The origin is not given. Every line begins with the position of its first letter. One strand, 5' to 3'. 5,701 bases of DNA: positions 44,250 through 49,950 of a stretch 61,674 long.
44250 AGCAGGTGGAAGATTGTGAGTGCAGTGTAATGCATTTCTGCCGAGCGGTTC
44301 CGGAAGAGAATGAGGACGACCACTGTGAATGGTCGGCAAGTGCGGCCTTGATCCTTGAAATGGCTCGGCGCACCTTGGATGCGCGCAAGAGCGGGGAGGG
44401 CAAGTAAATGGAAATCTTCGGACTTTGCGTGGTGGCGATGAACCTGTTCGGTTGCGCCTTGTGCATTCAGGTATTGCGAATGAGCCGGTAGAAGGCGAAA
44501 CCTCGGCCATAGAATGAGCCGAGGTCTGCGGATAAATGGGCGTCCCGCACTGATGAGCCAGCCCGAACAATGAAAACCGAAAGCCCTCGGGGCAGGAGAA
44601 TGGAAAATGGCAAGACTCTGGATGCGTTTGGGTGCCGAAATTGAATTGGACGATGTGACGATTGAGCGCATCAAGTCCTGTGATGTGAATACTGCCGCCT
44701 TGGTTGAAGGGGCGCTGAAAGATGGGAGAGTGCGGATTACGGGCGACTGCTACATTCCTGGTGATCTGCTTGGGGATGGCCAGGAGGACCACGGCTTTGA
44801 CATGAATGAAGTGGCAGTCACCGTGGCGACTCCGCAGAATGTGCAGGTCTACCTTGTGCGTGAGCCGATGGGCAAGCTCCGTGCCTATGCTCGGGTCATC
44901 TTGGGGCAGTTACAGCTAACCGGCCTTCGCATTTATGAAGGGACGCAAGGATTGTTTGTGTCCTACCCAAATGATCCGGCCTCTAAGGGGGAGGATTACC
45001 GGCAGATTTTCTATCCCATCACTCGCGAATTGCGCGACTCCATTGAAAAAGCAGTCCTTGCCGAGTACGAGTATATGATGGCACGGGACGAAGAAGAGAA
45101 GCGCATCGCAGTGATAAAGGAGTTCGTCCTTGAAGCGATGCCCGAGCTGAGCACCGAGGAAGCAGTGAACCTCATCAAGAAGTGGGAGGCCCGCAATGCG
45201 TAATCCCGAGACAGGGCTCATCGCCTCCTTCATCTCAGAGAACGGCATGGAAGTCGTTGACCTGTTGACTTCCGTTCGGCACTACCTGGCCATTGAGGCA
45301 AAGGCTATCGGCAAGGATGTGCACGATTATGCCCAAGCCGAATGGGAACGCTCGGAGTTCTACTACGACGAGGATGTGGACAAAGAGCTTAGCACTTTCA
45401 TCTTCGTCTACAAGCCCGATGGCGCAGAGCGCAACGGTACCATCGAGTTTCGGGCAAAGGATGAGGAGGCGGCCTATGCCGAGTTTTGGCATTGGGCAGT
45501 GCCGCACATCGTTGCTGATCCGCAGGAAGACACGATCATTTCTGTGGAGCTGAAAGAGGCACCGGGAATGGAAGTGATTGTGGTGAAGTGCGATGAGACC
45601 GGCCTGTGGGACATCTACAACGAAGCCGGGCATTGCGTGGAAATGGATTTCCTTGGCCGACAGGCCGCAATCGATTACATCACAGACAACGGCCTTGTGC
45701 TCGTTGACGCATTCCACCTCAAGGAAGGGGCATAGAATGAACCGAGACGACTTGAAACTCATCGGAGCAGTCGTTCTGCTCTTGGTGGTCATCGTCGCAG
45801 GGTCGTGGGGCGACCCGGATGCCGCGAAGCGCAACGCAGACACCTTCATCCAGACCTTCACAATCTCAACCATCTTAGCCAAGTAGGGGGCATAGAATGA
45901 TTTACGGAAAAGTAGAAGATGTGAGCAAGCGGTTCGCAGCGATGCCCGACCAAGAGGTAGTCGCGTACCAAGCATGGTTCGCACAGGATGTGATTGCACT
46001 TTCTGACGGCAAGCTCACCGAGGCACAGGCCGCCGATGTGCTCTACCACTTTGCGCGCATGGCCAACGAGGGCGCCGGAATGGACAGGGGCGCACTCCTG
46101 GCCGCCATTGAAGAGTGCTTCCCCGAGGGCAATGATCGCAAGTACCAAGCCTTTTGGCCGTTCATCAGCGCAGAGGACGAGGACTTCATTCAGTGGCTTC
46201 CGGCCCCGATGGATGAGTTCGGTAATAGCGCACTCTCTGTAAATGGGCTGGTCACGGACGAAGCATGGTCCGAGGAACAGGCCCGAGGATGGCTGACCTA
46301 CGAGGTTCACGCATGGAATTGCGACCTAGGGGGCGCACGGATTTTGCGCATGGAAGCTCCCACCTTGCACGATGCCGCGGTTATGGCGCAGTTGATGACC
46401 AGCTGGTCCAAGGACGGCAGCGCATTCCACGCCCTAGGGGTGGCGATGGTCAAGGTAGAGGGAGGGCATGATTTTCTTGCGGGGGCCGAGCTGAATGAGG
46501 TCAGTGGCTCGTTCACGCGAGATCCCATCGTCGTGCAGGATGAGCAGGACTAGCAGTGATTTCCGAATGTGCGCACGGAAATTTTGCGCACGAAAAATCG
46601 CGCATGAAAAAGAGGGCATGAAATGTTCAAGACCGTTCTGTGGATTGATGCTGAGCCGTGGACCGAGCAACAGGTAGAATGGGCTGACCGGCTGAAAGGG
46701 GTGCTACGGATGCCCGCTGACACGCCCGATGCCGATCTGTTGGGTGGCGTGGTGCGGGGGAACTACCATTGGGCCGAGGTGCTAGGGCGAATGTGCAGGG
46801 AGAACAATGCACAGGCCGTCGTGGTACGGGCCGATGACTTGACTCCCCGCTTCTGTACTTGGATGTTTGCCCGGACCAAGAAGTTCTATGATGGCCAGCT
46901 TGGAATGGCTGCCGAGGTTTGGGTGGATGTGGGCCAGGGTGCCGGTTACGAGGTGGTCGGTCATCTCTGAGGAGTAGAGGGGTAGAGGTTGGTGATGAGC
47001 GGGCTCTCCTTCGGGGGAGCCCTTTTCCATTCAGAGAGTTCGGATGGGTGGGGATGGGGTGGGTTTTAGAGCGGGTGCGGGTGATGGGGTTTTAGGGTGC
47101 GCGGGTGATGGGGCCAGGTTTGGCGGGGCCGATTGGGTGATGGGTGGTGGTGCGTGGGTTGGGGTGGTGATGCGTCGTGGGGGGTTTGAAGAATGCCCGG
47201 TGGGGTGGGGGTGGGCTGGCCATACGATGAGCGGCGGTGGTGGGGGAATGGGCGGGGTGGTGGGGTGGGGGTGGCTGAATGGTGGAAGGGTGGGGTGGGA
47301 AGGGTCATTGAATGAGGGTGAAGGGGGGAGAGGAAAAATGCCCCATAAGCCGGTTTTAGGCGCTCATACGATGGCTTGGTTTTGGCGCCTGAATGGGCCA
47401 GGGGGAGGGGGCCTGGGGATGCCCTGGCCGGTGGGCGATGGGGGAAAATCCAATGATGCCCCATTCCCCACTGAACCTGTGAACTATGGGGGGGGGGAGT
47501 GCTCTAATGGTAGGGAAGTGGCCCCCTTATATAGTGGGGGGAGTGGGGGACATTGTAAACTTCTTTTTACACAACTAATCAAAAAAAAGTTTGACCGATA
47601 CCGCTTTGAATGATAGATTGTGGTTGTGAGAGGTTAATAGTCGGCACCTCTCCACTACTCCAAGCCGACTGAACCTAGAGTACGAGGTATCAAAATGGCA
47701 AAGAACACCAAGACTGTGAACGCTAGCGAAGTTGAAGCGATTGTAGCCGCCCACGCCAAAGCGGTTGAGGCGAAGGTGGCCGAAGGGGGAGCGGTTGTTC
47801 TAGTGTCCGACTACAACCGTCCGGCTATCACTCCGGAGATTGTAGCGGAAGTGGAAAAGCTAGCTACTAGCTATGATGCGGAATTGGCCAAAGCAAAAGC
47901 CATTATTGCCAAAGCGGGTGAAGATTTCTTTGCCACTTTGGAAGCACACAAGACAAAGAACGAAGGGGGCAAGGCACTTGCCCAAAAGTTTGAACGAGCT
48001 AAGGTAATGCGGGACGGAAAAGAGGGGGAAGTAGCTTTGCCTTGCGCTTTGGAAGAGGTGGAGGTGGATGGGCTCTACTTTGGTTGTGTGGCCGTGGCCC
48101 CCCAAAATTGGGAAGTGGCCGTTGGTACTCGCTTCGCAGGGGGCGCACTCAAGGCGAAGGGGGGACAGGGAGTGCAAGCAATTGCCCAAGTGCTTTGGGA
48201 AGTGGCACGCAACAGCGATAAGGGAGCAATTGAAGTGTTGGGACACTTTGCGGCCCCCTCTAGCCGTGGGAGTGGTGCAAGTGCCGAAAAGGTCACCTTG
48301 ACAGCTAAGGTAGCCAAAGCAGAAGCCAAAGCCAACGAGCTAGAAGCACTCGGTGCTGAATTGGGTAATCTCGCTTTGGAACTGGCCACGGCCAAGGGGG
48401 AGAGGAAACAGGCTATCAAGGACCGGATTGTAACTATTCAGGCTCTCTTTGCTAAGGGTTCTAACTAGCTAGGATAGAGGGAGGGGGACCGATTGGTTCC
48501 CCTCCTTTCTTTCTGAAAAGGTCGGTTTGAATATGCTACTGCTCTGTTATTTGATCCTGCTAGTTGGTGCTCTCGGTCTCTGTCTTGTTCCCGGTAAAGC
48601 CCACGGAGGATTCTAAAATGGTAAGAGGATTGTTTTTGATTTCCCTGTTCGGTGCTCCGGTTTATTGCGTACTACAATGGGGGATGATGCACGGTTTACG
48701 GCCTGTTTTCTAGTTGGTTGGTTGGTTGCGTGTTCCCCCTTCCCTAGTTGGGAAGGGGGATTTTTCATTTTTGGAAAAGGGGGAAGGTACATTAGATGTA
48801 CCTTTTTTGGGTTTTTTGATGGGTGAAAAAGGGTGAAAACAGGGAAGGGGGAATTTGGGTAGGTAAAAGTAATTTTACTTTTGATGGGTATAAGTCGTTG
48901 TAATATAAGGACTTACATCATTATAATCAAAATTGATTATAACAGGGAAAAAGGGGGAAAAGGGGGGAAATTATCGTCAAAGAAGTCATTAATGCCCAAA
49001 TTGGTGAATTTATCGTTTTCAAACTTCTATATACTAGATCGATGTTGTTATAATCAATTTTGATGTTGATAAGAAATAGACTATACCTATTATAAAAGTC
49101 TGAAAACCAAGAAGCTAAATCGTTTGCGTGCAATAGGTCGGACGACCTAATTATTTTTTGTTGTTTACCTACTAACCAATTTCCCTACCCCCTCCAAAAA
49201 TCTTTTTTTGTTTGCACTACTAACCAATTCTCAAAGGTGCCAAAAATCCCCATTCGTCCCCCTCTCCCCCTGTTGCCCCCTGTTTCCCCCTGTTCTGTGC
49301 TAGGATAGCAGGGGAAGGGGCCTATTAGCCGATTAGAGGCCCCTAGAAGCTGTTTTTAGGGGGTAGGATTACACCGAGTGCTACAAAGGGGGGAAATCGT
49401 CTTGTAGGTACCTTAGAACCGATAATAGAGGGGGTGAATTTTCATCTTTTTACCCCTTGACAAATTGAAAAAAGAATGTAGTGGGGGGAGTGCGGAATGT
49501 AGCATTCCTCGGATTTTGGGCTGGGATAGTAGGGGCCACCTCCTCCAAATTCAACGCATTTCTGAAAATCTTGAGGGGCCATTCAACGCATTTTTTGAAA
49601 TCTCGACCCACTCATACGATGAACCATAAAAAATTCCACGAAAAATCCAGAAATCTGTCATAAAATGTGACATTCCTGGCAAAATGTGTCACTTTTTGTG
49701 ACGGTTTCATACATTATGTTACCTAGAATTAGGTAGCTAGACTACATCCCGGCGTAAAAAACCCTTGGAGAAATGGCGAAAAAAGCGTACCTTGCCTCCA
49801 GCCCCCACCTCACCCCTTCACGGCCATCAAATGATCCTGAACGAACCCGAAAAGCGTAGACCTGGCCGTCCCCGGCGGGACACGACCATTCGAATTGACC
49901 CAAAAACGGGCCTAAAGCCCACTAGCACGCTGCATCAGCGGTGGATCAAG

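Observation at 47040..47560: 520-bp G-rich, C-poor, ORF-less island packed with G-quadruplex motifs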

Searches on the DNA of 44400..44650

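Call 95: search_rna_families(source=window, start=44400, end=44650, threshold=gathering, show_alignments=1)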
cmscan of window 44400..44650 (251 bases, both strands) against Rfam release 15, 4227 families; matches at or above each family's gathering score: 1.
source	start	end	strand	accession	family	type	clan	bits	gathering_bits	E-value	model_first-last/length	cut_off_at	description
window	44493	44567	+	RF02276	Hammerhead_II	Gene; ribozyme;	CL00010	39.5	37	6.2e-07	1-66/66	no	Hammerhead ribozyme (type II)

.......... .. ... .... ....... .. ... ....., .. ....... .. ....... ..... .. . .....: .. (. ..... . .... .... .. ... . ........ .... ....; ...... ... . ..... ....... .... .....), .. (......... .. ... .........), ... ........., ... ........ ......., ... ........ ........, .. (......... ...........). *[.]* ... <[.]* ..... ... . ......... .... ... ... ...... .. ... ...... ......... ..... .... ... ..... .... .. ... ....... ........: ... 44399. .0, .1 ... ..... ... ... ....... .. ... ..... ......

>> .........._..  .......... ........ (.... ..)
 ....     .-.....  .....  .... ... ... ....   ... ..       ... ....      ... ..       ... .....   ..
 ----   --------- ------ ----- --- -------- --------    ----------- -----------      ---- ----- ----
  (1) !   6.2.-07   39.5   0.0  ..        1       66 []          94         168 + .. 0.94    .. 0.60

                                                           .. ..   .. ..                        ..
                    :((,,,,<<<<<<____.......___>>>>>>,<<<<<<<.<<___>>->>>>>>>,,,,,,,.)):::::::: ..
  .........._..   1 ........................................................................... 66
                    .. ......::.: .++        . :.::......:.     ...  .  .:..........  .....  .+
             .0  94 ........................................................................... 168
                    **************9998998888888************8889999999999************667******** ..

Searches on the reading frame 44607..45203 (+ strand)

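Call 17: search_protein_families(library=pfam, proteins=[window:44607-45203:+], max_evalue=0.01)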
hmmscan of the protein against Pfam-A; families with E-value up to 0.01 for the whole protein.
window:44607-45203:+ (198 aa): 1 family
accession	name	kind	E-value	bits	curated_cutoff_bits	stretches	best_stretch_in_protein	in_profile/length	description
PF04026.17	SpoVG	-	5.8e-16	58.8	29.6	1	78-155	5-81/82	SpoVG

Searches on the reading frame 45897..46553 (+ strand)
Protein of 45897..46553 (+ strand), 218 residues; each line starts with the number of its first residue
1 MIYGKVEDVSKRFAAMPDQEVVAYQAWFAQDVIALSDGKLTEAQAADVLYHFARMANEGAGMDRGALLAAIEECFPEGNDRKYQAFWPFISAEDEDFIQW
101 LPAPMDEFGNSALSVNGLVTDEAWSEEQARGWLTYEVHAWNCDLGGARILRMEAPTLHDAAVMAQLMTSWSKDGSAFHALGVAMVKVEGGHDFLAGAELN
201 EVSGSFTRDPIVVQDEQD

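Call 7: search_protein_families(library=phrogs, proteins=[window:45897-46553:+])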
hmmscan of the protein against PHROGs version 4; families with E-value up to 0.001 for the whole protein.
window:45897-46553:+ (218 aa): 0 families

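Call 16: find_related_loci(query=window:45897-46553:+, collection=viral_contigs, flank=10000)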
Query window:45897-46553:+ (218 aa) in viral_contigs; peptide patterns used: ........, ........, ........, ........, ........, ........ (x = any residue, [..] = any of these).
2 stretches matched a pattern, but none encodes a relative of the query by tblastn (E <= 1e-3).

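Call 17: search_protein_families(library=pfam, proteins=[window:45897-46553:+], max_evalue=0.01)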
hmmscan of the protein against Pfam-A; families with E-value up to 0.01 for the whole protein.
window:45897-46553:+ (218 aa): 0 families

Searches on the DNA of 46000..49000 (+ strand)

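Call 4: search_dna_similar(query=window:46000-49000:+, collection=phages, mode=near, max_rows=40)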
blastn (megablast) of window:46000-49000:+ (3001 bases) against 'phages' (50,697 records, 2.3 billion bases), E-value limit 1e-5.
No match.

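Call 6: search_dna_similar(query=window:46600-48500:+, collection=phages, mode=distant, max_rows=30)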
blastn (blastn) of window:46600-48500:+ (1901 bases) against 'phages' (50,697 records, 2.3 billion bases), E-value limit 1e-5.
No match.

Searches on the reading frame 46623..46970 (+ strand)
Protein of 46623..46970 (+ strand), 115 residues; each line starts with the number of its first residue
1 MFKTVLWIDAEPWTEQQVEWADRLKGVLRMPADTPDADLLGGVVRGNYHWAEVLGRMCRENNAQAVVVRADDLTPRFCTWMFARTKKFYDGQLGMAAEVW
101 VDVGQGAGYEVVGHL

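Call 7: search_protein_families(library=phrogs, proteins=[window:46623-46970:+])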
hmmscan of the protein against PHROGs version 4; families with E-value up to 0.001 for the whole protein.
window:46623-46970:+ (115 aa): 0 families

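Call 17: search_protein_families(library=pfam, proteins=[window:46623-46970:+], max_evalue=0.01)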
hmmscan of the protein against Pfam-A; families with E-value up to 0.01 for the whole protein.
window:46623-46970:+ (115 aa): 0 families
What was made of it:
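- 46623..46970 (+): Last gene (115 aa, no family match) of the ~24-kb replication/recombination transcription unit. No Pfam or PHROG hit (calls 7, 17).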

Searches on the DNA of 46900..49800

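Call 75: search_rna_families(source=window, start=46900, end=49800, threshold=evalue, max_evalue=1)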
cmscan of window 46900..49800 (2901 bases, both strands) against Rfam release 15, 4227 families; matches with E-value up to 1: 1.
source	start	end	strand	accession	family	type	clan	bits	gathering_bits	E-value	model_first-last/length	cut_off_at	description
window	46944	47000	+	RF01129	sR44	Gene; snRNA; snoRNA; CD-box;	-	18.9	45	0.14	1-55/55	no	Small nucleolar RNA sR44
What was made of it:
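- On Structured non-coding RNA / known RNA family: The only hit at E<=1 is a spurious archaeal snoRNA at 46944-47000 (call 75).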

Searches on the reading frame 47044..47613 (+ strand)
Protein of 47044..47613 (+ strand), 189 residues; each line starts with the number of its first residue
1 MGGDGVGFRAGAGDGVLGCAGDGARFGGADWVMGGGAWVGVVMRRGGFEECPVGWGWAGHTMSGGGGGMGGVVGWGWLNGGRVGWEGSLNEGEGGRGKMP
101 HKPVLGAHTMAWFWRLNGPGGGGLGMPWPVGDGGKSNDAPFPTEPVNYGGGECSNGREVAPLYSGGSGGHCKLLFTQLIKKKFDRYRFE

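Call 17: search_protein_families(library=pfam, proteins=[window:47044-47613:+], max_evalue=0.01)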
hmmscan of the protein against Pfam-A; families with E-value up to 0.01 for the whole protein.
window:47044-47613:+ (189 aa): 0 families

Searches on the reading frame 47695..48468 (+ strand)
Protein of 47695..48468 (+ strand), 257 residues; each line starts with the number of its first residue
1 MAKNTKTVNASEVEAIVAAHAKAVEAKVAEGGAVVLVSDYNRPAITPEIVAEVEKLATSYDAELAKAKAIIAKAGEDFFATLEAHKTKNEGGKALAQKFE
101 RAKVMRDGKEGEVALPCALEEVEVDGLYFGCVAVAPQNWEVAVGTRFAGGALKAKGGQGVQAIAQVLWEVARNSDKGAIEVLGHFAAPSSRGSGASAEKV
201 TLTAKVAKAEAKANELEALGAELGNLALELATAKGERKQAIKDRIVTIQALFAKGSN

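Call 7: search_protein_families(library=phrogs, proteins=[window:47695-48468:+])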
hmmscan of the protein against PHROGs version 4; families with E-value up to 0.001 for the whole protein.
window:47695-48468:+ (257 aa): 0 families

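Call 15: find_related_loci(query=window:47695-48468:+, collection=viral_contigs, flank=10000)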
Query window:47695-48468:+ (257 aa) in viral_contigs; peptide patterns used: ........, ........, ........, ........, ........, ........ (x = any residue, [..] = any of these).
21 stretches matched a pattern, but none encodes a relative of the query by tblastn (E <= 1e-3).

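Call 17: search_protein_families(library=pfam, proteins=[window:47695-48468:+], max_evalue=0.01)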
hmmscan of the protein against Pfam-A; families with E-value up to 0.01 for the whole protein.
window:47695-48468:+ (257 aa): 0 families

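Call 18: find_homologous_proteins(query=window:47695-48468:+)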
Query window:47695-48468:+ (257 aa): 1 proteins with E <= 0.001 among 6445 candidates.
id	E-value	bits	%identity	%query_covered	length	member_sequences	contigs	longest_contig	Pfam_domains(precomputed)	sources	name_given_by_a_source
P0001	1.0e-151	521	100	100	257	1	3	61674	-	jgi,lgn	-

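Call 19: find_encoding_contigs(protein=P0001, flank=10000, max_places=10)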
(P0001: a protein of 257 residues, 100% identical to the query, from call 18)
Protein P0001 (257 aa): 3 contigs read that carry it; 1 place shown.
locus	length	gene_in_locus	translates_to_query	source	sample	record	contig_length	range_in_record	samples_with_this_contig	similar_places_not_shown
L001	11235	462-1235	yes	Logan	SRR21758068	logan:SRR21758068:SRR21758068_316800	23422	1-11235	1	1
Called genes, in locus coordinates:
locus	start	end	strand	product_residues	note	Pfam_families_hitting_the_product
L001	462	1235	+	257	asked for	-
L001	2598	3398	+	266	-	-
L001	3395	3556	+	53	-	-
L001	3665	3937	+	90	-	PF14354:Lar_restr_allev (weak)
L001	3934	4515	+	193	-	PF02511:Thy1 (faint)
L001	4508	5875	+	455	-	PF02195:ParB_N, PF01555:N6_N4_Mtase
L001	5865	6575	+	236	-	-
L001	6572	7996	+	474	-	PF03237:Terminase_6N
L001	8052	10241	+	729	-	PF04860:Phage_portal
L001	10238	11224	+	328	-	-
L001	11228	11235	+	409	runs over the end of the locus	PF05065:Phage_capsid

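Call 57: search_protein_representatives(protein=window:47695-48468:+)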
Query: 257 residues. Proteins with E-value up to 0.001 (for the whole library): 2; up to 1e-10: 2; up to 1e-30: 1. The best 2 are listed.
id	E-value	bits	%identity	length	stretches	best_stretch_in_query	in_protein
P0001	3.3e-152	521.0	100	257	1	1-257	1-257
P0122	4.9e-25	105.0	42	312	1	10-222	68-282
